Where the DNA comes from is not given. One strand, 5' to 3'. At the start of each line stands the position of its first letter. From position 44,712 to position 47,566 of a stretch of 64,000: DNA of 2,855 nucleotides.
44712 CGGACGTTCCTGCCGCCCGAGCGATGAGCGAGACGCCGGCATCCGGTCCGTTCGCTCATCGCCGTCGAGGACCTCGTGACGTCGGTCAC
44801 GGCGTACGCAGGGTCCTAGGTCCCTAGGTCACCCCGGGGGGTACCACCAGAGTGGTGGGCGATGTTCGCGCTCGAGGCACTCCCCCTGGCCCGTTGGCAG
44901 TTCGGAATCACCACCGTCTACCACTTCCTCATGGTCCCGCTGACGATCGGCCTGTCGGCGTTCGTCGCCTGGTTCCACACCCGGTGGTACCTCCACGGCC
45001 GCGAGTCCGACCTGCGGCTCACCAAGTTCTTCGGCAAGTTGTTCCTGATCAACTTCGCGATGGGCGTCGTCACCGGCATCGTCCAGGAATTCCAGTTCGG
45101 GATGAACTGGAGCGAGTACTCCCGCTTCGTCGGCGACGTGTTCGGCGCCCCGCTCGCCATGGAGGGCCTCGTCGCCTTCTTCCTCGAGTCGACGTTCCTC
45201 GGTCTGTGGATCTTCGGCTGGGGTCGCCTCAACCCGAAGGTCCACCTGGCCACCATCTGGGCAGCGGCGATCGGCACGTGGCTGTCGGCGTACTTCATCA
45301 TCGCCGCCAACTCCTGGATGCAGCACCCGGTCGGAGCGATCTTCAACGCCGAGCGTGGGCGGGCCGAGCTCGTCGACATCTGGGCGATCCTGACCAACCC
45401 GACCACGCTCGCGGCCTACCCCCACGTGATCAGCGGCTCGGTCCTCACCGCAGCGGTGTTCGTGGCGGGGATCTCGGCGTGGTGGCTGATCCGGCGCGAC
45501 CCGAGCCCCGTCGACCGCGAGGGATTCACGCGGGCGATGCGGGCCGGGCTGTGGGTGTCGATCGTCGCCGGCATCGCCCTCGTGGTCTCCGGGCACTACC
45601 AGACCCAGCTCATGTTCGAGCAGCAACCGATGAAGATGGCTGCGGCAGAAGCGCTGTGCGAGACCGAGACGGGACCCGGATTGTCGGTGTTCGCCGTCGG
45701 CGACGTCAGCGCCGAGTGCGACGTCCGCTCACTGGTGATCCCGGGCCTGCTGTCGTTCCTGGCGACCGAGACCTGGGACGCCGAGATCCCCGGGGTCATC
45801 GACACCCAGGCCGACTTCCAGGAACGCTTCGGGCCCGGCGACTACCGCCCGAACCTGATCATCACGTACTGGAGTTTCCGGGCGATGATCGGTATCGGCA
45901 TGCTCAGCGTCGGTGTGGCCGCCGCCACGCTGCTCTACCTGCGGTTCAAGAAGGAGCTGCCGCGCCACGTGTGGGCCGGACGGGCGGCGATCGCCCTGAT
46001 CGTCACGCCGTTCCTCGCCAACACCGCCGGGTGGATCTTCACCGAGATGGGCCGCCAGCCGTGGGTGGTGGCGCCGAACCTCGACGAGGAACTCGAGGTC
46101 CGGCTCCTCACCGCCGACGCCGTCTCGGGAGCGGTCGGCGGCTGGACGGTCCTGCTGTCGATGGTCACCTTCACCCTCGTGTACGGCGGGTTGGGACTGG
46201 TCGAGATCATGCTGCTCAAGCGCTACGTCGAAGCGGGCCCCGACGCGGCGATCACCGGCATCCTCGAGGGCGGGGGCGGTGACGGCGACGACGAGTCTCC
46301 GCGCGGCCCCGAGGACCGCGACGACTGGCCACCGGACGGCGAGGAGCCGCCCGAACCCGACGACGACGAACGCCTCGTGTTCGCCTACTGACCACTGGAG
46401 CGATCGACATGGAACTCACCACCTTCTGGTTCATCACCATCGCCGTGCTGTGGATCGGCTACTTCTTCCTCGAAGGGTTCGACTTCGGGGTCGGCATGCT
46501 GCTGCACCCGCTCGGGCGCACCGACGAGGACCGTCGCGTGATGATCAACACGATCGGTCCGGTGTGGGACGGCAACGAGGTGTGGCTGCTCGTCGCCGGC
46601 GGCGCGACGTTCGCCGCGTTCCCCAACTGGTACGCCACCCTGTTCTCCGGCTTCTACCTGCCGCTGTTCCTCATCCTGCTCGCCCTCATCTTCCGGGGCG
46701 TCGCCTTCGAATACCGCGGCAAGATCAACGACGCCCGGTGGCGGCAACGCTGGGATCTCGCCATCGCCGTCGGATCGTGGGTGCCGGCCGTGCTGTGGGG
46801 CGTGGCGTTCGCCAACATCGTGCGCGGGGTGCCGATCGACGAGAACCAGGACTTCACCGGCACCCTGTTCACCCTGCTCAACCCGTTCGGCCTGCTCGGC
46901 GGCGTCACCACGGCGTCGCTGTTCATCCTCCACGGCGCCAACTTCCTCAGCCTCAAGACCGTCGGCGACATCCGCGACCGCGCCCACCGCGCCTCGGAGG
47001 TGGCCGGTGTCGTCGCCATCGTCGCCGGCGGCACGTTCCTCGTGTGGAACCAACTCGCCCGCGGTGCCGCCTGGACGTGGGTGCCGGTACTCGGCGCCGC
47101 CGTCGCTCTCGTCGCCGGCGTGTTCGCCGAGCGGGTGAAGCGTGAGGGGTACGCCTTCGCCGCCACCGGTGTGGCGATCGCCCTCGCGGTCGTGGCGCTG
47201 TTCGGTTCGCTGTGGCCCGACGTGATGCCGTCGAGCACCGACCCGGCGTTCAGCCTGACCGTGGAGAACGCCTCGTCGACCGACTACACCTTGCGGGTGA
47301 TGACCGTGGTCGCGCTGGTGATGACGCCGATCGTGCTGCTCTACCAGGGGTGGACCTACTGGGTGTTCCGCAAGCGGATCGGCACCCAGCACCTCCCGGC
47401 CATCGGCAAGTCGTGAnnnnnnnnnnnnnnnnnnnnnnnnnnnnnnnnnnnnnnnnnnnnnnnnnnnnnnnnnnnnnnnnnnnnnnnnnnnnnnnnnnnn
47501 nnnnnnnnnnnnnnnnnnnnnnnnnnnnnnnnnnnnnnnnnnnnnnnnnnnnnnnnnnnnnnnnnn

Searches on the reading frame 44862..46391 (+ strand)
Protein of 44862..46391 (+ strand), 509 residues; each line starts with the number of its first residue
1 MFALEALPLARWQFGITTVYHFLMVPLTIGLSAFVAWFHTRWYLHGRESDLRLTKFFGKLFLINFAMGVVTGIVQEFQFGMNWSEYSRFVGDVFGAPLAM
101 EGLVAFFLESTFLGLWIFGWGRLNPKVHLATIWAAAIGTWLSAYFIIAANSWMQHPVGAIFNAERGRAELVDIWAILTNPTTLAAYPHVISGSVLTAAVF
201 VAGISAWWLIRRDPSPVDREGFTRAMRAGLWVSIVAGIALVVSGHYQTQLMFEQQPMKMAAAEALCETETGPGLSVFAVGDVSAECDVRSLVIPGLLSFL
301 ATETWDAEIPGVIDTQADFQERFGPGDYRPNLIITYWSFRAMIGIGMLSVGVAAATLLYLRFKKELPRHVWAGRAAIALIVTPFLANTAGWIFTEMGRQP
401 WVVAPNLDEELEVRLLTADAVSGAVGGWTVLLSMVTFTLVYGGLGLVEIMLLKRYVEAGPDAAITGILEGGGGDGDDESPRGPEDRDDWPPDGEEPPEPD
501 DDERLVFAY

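Call 37: search_protein_families(library=ncbifam, proteins=[window:44862-46391:+], max_evalue=0.001)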
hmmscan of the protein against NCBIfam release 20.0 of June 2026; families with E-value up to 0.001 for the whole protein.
window:44862-46391:+ (509 aa): 2 families
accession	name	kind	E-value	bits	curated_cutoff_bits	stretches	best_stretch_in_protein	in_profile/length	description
NF011677.0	PRK15097.1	equivalog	1.5e-88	297.8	968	2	6-323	4-318/522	cytochrome ubiquinol oxidase subunit I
NF011609.0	PRK15035.1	equivalog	1.5e-86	291.4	1025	2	7-322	5-317/514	cytochrome bd-II oxidase subunit 1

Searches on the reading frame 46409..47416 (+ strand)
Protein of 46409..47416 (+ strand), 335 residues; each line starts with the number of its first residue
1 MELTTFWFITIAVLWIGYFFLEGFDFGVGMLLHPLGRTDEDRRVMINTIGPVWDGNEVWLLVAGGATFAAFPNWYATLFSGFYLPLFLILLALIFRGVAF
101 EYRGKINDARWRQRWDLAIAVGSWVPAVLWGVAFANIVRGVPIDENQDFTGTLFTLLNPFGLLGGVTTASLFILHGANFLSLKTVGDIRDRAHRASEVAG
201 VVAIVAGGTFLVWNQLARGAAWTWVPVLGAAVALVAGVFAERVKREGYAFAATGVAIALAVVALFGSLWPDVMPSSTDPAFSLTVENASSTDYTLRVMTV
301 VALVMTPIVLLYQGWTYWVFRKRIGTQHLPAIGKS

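Call 37: search_protein_families(library=ncbifam, proteins=[window:46409-47416:+], max_evalue=0.001)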
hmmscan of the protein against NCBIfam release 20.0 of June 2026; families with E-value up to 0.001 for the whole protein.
window:46409-47416:+ (335 aa): 3 families
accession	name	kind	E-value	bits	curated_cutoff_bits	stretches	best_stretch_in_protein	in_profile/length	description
TIGR00203.1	cydB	equivalog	4.4e-109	365.2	117.3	2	3-214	7-222/378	cytochrome d ubiquinol oxidase subunit II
NF011579.0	PRK15003.1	equivalog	6.6e-81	272.4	718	2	5-213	9-221/379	cytochrome d ubiquinol oxidase subunit II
NF011602.0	PRK15028.1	equivalog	3.2e-72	244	681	2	4-205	8-213/378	cytochrome d ubiquinol oxidase subunit II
